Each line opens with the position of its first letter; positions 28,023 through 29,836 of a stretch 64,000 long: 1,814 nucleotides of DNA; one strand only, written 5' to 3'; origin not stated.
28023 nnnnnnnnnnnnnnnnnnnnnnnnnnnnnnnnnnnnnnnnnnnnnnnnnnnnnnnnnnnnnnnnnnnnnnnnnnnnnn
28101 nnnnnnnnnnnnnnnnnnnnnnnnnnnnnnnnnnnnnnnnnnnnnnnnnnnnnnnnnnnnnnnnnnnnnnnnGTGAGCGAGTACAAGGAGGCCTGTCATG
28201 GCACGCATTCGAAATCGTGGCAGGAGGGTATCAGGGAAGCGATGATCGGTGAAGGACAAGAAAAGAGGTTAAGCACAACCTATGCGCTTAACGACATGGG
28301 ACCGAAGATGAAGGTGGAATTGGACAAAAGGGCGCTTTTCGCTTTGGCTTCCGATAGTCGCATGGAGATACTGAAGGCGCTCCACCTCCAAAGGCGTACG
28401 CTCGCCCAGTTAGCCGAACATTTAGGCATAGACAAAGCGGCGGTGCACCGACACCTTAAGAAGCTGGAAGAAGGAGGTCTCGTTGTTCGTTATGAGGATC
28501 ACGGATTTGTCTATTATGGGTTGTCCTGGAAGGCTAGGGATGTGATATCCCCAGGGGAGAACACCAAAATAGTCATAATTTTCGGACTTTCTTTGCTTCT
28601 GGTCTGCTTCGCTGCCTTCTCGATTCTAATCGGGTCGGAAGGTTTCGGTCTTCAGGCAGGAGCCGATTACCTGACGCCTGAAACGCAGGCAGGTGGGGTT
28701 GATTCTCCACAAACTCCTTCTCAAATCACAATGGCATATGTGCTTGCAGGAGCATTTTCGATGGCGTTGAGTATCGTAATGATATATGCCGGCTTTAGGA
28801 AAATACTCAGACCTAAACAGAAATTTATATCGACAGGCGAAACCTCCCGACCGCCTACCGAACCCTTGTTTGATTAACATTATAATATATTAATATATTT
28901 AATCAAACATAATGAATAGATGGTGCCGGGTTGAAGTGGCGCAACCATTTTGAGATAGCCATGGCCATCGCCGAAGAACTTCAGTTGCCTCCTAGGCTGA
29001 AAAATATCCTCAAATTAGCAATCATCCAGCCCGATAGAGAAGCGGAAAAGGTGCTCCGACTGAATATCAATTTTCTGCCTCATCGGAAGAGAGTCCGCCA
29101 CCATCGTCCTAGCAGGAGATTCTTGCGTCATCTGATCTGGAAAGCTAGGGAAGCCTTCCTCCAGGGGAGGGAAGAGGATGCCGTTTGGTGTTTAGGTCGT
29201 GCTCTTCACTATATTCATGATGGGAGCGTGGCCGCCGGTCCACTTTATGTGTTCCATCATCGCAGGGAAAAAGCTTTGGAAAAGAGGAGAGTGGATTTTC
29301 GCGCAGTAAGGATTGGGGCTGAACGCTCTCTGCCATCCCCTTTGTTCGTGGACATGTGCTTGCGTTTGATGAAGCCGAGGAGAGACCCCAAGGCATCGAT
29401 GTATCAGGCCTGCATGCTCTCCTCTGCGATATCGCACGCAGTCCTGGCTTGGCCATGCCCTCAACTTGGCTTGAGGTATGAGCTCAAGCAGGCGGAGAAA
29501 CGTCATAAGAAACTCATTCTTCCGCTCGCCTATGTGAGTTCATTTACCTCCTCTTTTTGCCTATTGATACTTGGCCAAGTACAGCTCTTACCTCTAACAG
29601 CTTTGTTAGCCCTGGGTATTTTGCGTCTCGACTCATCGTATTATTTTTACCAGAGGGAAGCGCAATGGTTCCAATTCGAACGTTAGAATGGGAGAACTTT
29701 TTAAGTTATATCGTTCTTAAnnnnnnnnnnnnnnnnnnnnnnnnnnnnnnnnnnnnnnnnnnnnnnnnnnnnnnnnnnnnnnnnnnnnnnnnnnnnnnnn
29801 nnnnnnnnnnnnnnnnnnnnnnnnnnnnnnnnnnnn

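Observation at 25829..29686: Uncharacterised three-gene envelope module: secreted beta-propeller, two-TM ArsR-type regulator and membrane-anchored helical protein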

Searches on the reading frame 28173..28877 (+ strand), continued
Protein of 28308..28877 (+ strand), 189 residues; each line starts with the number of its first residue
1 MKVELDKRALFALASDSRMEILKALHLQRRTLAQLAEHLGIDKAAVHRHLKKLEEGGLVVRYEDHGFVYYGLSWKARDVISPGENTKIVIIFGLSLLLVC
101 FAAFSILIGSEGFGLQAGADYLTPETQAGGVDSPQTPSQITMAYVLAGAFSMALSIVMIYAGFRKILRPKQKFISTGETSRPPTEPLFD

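Call 70: find_encoding_contigs(protein=P0287, flank=5000, max_places=2)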
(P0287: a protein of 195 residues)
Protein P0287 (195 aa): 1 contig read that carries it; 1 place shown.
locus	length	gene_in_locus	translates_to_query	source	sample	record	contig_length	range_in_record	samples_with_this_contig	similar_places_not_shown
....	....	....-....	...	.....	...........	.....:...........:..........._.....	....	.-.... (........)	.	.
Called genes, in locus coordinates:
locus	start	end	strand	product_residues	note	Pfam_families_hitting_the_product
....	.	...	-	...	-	?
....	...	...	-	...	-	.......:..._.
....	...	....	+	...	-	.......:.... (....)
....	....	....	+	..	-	-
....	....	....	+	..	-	-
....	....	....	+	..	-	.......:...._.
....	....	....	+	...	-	-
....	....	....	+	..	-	-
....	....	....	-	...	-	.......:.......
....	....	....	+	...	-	-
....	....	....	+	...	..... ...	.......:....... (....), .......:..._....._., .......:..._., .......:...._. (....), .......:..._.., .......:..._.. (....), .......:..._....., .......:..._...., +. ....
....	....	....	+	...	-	-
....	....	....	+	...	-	-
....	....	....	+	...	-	-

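Call 71: find_encoding_contigs(protein=P0305, flank=5000, max_places=2)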
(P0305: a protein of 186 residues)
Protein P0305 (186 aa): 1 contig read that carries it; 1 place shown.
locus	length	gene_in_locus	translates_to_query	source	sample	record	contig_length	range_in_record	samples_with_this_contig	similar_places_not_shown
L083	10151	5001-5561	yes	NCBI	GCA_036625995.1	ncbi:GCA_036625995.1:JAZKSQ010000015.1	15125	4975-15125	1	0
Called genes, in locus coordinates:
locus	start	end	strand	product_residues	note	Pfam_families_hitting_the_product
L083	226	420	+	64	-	-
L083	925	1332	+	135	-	PF13298:LigD_N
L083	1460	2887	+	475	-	PF00224:PK, PF02887:PK_C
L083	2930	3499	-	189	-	PF14512:TM1586_NiRdase (faint), PF00881:Nitroreductase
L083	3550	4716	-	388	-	PF00144:Beta-lactamase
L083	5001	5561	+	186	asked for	PF01022:HTH_5, PF12840:HTH_20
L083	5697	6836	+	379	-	PF05167:DUF711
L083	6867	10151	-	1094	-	PF00801:PKD, PF18911:PKD_4, PF22352:K319L-like_PKD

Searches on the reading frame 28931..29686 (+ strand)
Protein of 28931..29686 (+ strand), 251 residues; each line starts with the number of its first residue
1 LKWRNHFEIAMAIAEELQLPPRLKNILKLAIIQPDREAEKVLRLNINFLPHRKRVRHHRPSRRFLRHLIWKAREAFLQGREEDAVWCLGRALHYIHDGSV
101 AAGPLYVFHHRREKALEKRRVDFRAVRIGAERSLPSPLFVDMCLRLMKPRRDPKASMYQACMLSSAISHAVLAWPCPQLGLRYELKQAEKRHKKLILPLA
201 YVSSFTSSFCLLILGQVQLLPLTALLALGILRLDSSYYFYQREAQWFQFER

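Call 3: search_protein_families(library=pfam, proteins=[window:28931-29686:+], max_evalue=1)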
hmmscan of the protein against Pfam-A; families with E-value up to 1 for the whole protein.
window:28931-29686:+ (251 aa): 2 families
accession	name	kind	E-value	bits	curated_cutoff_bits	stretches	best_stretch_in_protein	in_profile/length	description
PF00882.24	Zn_dep_PLPC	-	0.089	13.2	26.8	1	6-99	2-95/167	Zinc dependent phospholipase C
PF17837.6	4PPT_N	-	0.78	10.3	27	1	113-134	7-28/68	4'-phosphopantetheinyl transferase N-terminal domain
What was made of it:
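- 28931..29686 (+): Gene 3, which I judge NOT to be part of the cassette: a 251-aa protein with a Zn-phospholipase-C / P1-nuclease-like helical domain and a C-terminal TM hairpin. The Pfam Zn_dep_PLPC hit is only E = 0.089 (call 3).
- On Zinc-dependent phospholipase C / P1 nuclease superfamily (for gene 3): 13.2 bits against a cut-off of 26.8, E = 0.089 (call 3).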

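Call 4: search_protein_families(library=ncbifam, proteins=[window:28931-29686:+], max_evalue=1)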
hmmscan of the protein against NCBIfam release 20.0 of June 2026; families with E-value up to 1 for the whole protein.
window:28931-29686:+ (251 aa): 0 families

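Call 10: find_homologous_proteins(query=window:28931-29686:+, max_evalue=0.001)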
Query window:28931-29686:+ (251 aa): 15 proteins with E <= 0.001 among 1137 candidates.
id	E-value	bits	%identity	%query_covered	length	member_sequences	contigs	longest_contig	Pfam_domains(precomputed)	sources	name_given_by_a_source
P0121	3.1e-164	562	100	100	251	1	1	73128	-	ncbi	ncbi:MAG: hypothetical protein QW520_04490 [Methanomassiliicoccales archaeon]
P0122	6.9e-88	312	57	98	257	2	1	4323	-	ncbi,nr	ncbi:MAG: hypothetical protein MUE65_05025 [Methanomassiliicoccales archaeon]|nr:hypothetical protei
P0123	1.8e-82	294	55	98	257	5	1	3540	-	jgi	jgi:hypothetical protein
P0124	2.3e-70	255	49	98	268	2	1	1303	-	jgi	jgi:hypothetical protein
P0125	6.1e-70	253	49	98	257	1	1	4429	-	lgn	-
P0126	4.7e-69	250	49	98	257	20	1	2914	-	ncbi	-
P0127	8.2e-69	250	50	98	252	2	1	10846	-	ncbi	-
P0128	9.0e-69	250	50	99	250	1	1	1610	-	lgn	-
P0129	6.6e-68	247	47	98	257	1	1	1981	-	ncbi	-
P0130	1.5e-66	242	47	98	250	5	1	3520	-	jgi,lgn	jgi:hypothetical protein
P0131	5.6e-65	237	47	99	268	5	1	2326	-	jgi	jgi:hypothetical protein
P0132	2.0e-58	216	44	98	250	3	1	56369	-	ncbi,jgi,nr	ncbi:MAG: hypothetical protein LUQ39_08835 [Methanomassiliicoccales archaeon]|jgi:hypothetical prote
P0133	1.8e-51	193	54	69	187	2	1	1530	-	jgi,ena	-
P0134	2.8e-44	169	38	98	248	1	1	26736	-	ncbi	-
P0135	1.5e-41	160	39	99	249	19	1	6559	-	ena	-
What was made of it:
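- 28931..29686 (+): Only 15 homologues, all from Methanomassiliicoccales where a source names the organism (call 10).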

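Call 20: search_solved_structures(query=window:28931-29686:+, max_evalue=10)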
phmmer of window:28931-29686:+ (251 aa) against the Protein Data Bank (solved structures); distinct sequences matched with E-value up to 10: 1.
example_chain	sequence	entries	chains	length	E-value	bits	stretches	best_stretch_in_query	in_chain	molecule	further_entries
4cjx_A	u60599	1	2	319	0.37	13.3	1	6-54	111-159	C-1-TETRAHYDROFOLATE SYNTHASE, CYTOPLASMIC, PUTATIVE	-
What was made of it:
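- On Zinc-dependent phospholipase C / P1 nuclease superfamily (for gene 3): A PDB sequence search found nothing relevant (call 20).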

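Call 36: predict_structure(alignment_id=A3)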
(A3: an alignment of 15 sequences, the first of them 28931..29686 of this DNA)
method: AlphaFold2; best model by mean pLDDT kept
length: 251 residues; sequences in the alignment: 15
mean_pLDDT: 87.0   pTM: 0.79
mean pLDDT of the five models: 87.0, 86.5, 86.1, 85.4, 84.7
residues with pLDDT >= 90: 159; 70-90: 57; 50-70: 32; < 50: 3
segments of 3 or more residues with pLDDT < 50: none
pLDDT, mean of each block of 10 residues (from residue 1): 79 96 94 65 65 59 91 94 96 90 71 83 96 94 92 92 97 82 92 95 96 95 93 91 83 42
secondary structure, 60 per line:
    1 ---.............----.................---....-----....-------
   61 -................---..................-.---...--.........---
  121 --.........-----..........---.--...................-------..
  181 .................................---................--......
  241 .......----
elements in order: H4-16 H21-37 E41-44 E50-53 H62-77 H81-98 H109-117 H123-131 H137-146 H153-171 H179-213 H217-232 H235-247
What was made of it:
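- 28931..29686 (+): The AF2 model has pLDDT 87 (call 36).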

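Call 40: fold_search(model_id=the predicted structure, library=pdb)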
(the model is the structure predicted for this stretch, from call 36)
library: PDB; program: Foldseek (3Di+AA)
matches with E <= 10: 110; with E <= 0.001: 0
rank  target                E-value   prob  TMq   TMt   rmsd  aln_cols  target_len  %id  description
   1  2wxu                  1.8e-02  1.00  0.44  0.32   6.8       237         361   12  Clostridium perfringens alpha-toxin strain NCTC8237 mutant T74I (released 2009-11-17)
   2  1kho_A                2.3e-02  0.97  0.33  0.23  19.8       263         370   15  Crystal Structure Analysis of Clostridium perfringens alpha-Toxin Isolated from Avian Strain SWCP (released 2002-06-19)
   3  1ca1                  3.2e-02  1.00  0.39  0.28   8.4       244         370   11  ALPHA-TOXIN FROM CLOSTRIDIUM PERFRINGENS (released 1999-05-04)
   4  1qm6_A                4.4e-02  0.99  0.36  0.26  10.8       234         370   13  Closed form of Clostridium perfringens alpha-toxin strain NCTC8237 (released 1999-09-27)
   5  2ffz                  4.4e-02  0.82  0.28  0.28  21.7       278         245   11  Structural Studies Examining the Substrate Specificity Profiles of PC-PLCBc Protein Variants (released 2006-03-28)
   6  1olp_D                6.3e-02  1.00  0.40  0.29   8.8       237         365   14  Alpha Toxin from Clostridium Absonum (released 2003-10-23)
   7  2huc                  6.6e-02  0.66  0.26  0.27  21.3       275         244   12  Structural Studies Examining the Substrate Specificity Profiles of PC-PLCBc Protein Variants (released 2006-08-08)
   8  1p5x                  9.1e-02  0.72  0.30  0.31  21.7       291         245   11  STRUCTURE OF THE D55N MUTANT OF PHOSPHOLIPASE C FROM BACILLUS CEREUS (released 2003-09-30)
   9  2wxt                  1.0e-01  1.00  0.43  0.31   8.6       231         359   11  Clostridium perfringens alpha-toxin strain NCTC8237 (released 2009-11-17)
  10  1ah7                  1.0e-01  0.63  0.28  0.28  21.7       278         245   11  PHOSPHOLIPASE C FROM BACILLUS CEREUS (released 1997-12-10)
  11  1olp_A                1.1e-01  0.99  0.39  0.28   6.9       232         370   14  Alpha Toxin from Clostridium Absonum (released 2003-10-23)
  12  2wy6_A                1.4e-01  0.98  0.36  0.27   8.8       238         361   12  Clostridium perfringens alpha-toxin strain NCTC8237 mutant T74I (released 2009-11-24)
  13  2fgn                  2.4e-01  0.44  0.26  0.27  21.3       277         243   13  Structural Studies Examining the Substrate Specificity Profiles of PC-PLCBc Protein Variants (released 2006-03-28)
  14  2wy6_C                2.5e-01  0.97  0.38  0.28   8.6       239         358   11  Clostridium perfringens alpha-toxin strain NCTC8237 mutant T74I (released 2009-11-24)
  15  8cqm_A                2.6e-01  0.38  0.26  0.29  22.2       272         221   13  Broad-range phospholipase C from Listeria monocytogenes (released 2023-10-18)
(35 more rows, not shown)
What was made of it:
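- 28931..29686 (+): The top 17 Foldseek PDB hits are all Zn-dependent phospholipases C, with weak E-values from 0.018 (call 40).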

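Call 64: search_protein_families(library=padloc, proteins=[window:28931-29686:+], max_evalue=0.01)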
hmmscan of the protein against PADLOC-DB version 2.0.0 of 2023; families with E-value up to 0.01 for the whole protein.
window:28931-29686:+ (251 aa): 0 families
